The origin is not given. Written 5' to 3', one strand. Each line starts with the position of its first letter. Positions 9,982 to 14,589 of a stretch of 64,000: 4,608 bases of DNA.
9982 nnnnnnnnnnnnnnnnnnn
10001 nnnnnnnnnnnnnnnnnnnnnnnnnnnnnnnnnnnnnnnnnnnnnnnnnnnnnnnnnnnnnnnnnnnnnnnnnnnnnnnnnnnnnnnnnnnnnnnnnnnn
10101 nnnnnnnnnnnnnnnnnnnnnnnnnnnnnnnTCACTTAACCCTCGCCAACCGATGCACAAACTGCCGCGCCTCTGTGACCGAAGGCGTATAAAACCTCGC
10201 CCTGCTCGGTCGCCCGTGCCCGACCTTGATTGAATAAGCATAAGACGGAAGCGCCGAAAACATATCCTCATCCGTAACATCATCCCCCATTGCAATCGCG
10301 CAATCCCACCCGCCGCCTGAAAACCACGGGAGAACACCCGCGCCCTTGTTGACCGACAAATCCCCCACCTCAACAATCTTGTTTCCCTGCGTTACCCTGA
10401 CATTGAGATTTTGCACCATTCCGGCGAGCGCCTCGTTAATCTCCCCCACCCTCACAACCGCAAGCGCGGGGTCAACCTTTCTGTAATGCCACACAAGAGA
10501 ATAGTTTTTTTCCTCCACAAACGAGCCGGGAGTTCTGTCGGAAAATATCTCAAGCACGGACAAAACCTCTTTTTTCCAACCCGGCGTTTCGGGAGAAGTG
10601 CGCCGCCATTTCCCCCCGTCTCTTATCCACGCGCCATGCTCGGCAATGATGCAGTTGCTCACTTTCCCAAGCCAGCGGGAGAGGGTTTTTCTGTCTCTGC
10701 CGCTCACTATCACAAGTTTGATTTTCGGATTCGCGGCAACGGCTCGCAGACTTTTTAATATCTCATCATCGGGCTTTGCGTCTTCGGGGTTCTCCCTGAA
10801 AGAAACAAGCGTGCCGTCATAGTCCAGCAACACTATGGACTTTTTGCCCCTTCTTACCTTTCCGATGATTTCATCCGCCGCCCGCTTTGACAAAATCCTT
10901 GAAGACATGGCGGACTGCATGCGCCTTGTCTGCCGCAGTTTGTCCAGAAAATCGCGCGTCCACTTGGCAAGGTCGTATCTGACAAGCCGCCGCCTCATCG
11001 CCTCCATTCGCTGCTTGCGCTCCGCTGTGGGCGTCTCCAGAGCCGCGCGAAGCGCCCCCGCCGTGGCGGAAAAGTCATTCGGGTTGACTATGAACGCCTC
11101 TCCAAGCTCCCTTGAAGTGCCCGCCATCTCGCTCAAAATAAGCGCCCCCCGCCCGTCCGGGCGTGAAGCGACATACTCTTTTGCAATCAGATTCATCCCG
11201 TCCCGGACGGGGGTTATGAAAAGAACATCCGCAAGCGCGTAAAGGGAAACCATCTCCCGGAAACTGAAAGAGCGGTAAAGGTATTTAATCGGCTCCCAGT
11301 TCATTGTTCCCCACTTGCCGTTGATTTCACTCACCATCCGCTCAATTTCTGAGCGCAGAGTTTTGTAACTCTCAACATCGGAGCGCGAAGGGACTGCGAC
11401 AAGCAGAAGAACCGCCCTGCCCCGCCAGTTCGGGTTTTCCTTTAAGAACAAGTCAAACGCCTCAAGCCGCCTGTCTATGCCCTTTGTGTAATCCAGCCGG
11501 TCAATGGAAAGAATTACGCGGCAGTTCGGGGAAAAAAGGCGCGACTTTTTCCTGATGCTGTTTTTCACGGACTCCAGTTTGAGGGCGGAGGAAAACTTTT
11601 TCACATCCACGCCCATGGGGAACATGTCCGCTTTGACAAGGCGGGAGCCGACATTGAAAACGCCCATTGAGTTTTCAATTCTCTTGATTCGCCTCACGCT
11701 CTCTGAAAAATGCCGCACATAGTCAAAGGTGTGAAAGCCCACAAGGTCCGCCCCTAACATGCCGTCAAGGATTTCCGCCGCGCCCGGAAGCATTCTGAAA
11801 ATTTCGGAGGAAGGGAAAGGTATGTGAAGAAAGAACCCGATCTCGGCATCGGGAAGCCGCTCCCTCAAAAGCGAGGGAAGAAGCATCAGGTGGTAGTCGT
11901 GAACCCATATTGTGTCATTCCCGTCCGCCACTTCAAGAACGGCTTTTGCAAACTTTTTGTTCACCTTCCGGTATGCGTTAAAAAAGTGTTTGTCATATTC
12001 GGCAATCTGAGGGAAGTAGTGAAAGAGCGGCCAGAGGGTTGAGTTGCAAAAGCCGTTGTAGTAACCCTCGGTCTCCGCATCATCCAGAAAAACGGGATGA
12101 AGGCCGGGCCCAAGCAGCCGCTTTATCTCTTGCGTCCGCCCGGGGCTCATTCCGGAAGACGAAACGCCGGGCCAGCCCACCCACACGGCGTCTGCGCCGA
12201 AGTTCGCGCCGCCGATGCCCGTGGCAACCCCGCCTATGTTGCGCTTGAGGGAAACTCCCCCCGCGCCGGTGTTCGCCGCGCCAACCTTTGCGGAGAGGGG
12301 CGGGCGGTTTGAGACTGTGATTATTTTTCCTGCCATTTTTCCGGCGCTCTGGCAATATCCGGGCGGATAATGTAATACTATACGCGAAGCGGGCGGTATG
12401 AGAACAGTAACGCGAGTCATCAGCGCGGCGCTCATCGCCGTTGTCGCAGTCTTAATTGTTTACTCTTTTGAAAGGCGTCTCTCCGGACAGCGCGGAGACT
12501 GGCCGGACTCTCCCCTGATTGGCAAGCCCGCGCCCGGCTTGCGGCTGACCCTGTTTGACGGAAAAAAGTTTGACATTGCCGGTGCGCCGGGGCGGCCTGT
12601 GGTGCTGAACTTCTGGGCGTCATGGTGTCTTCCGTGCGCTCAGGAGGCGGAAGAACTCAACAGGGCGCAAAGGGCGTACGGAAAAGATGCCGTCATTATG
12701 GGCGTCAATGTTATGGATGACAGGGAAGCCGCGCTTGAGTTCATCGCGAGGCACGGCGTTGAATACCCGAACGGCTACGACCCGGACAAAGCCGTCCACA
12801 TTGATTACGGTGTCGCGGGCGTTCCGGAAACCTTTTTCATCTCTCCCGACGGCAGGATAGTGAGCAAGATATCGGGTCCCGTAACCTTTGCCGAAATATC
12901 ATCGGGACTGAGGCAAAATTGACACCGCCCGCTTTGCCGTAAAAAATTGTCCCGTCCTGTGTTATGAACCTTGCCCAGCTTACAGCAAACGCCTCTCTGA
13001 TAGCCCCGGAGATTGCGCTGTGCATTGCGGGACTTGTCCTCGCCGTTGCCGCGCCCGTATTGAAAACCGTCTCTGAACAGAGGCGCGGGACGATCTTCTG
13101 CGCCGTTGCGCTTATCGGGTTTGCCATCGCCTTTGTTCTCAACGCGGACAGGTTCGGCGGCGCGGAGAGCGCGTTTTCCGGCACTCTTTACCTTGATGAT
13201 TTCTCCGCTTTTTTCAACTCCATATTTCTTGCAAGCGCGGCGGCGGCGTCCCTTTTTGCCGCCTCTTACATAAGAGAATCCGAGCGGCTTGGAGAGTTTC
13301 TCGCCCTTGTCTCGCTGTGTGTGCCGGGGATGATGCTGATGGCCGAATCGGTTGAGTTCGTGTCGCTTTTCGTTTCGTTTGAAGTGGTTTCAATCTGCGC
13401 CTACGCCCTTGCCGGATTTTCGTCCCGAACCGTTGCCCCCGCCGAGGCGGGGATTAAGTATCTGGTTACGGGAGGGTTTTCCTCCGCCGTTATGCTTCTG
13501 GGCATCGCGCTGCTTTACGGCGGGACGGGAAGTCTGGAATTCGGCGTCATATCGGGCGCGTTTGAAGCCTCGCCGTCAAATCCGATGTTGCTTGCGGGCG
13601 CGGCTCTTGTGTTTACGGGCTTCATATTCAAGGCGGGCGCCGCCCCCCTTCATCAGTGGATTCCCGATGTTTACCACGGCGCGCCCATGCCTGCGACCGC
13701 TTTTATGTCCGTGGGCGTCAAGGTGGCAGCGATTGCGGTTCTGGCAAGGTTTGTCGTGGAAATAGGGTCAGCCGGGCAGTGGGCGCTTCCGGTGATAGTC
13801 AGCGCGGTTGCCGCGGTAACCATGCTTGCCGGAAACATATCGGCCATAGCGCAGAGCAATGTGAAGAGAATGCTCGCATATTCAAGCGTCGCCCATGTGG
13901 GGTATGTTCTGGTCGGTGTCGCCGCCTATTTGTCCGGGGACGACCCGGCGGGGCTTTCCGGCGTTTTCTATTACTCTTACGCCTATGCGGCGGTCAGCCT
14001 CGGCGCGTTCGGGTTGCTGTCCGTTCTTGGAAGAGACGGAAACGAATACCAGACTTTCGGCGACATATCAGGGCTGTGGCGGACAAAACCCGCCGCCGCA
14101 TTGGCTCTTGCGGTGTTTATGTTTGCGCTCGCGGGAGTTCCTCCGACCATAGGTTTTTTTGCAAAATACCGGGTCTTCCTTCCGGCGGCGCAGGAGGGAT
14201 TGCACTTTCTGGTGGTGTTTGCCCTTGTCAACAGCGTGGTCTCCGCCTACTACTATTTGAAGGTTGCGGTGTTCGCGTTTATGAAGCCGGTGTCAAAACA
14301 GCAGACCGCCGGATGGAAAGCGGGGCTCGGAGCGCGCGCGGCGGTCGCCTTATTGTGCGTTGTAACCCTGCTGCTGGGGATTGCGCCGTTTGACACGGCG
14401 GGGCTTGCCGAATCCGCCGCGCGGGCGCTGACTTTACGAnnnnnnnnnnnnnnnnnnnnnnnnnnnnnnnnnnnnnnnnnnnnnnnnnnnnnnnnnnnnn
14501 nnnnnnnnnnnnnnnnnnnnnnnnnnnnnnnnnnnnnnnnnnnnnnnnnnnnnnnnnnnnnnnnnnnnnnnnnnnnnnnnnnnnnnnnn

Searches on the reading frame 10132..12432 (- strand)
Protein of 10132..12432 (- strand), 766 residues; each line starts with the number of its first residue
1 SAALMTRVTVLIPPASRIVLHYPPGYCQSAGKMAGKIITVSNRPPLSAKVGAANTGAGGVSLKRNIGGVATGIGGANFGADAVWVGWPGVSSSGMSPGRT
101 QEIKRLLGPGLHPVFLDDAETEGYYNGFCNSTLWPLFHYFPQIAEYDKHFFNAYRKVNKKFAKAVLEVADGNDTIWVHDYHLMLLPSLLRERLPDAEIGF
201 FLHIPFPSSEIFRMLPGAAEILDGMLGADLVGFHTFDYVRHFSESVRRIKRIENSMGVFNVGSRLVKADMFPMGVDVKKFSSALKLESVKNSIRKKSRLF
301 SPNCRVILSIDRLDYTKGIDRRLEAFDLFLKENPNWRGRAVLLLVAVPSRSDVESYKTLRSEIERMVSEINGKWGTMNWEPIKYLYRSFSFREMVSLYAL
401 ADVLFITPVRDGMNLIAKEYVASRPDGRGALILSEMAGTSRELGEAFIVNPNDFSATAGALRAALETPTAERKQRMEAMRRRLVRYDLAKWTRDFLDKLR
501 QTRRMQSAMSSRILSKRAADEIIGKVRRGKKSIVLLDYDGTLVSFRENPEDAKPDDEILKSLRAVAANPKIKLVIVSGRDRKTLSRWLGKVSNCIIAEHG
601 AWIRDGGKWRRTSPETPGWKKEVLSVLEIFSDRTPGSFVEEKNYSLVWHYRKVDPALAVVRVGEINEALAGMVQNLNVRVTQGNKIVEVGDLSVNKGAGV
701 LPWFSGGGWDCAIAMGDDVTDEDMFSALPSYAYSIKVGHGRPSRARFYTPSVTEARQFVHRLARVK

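Call 9: search_protein_families(library=pfam, proteins=[window:10132-12432:-], max_evalue=0.001)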
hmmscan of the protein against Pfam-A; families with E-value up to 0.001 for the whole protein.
window:10132-12432:- (766 aa): 4 families
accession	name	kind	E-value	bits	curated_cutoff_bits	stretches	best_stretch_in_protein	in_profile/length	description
PF00982.27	Glyco_transf_20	-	3e-150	501.5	32.5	1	36-500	2-472/473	Glycosyltransferase family 20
PF02358.22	Trehalose_PPase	-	1.1e-45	156.1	27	1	535-740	1-218/235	Trehalose-phosphatase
PF08282.18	Hydrolase_3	-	3.9e-07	30.5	20.9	0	535-608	2-70/255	haloacid dehalogenase-like hydrolase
PF00534.26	Glycos_transf_1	-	0.00028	20.9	26.4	0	299-337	10-49/172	Glycosyl transferases group 1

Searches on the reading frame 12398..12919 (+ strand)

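Call 9: search_protein_families(library=pfam, proteins=[window:12398-12919:+], max_evalue=0.001)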
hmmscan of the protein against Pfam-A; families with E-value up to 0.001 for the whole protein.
window:12398-12919:+ (174 aa): 5 families
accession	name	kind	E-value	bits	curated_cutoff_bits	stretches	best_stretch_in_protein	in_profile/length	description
PF00578.27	AhpC-TSA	-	1.1e-21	77.5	26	1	41-155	1-122/124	AhpC/TSA family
PF08534.16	Redoxin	-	9e-21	74.6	26.6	1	42-163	3-137/148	Redoxin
PF00085.26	Thioredoxin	-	2.2e-09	37.7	23.5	1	65-114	18-67/103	Thioredoxin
PF13905.12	Thioredoxin_8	-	1.6e-08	35.2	27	1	65-154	1-94/94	Thioredoxin-like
PF13098.12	Thioredoxin_2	-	5.4e-08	33.6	27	1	65-168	5-101/104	Thioredoxin-like domain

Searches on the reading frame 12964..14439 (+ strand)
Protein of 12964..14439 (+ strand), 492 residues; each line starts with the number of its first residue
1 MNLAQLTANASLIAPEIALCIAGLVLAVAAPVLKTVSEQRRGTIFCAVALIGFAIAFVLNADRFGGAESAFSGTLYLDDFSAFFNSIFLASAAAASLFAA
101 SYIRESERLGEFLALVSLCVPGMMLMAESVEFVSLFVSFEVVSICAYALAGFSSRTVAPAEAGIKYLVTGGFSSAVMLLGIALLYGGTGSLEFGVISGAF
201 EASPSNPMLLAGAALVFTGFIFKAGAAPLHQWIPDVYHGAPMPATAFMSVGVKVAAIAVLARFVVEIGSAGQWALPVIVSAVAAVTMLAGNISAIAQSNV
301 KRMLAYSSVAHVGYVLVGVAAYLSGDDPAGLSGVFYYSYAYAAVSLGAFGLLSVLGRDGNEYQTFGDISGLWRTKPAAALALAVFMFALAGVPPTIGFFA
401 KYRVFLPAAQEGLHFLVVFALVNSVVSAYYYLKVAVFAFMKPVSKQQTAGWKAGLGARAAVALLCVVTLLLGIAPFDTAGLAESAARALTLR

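Call 9: search_protein_families(library=pfam, proteins=[window:12964-14439:+], max_evalue=0.001)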
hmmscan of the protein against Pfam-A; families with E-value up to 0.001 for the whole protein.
window:12964-14439:+ (492 aa): 1 family
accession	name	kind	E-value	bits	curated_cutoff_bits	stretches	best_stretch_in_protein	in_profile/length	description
PF00361.26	Proton_antipo_M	-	1.8e-67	228.1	21.5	1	131-426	3-293/294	NADH:quinone oxidoreductase/Mrp antiporter, TM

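Call 11: search_protein_families(library=ncbifam, proteins=[window:12964-14439:+], max_evalue=0.01)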
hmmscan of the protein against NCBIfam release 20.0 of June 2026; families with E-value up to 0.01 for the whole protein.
window:12964-14439:+ (492 aa): 75 families (the best 25 are shown)
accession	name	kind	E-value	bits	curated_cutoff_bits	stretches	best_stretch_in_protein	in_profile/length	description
TIGR01770.1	NDH_I_N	subfamily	3.1e-109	366.1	332.6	1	12-475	3-468/472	NADH-quinone oxidoreductase subunit NuoN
NF004440.0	PRK05777.1-3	equivalog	1.6e-99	334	519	1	6-489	4-476/477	NADH-quinone oxidoreductase subunit NuoN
NF004441.0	PRK05777.1-4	equivalog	6.9e-99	331.8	477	1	106-487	141-521/524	NADH-quinone oxidoreductase subunit NuoN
NF004442.0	PRK05777.1-5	equivalog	2.5e-93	313.7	523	1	7-485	5-477/483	NADH-quinone oxidoreductase subunit NuoN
NF004446.0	PRK05777.2-4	equivalog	5.7e-81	273.1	590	1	7-475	8-484/502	NADH-quinone oxidoreductase subunit NuoN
NF004445.0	PRK05777.2-3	equivalog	1.5e-80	271.5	408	1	11-473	8-461/475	NADH-quinone oxidoreductase subunit NuoN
NF002701.0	PRK02504.1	equivalog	7e-80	268.9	569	1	5-441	7-436/513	NAD(P)H-quinone oxidoreductase subunit N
NF004439.0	PRK05777.1-1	equivalog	7.9e-71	239.4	531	1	19-479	14-475/485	NADH-quinone oxidoreductase subunit NuoN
NF004444.0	PRK05777.2-2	equivalog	2e-64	218.5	496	1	9-467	13-472/496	NADH-quinone oxidoreductase subunit NuoN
NF004443.0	PRK05777.2-1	equivalog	6.6e-59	200.4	626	1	9-476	10-482/506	NADH-quinone oxidoreductase subunit NuoN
NF004447.0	PRK05777.2-5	equivalog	3e-54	184.8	547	1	12-439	3-422/458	NADH-quinone oxidoreductase subunit NuoN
NF006240.0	PRK08376.1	subfamily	4.1e-50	171.1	662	1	20-477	38-494/521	putative monovalent cation/H+ antiporter subunit D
NF006241.0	PRK08377.1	equivalog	1.9e-47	162.5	645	1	24-485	13-473/494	NADH dehydrogenase subunit N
NF009306.0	PRK12663.1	equivalog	2.3e-47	161.9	542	1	63-489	61-481/498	Na+/H+ antiporter subunit D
NF004448.0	PRK05777.2-6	equivalog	2e-46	159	869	1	44-449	47-453/492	NADH-quinone oxidoreductase subunit NuoN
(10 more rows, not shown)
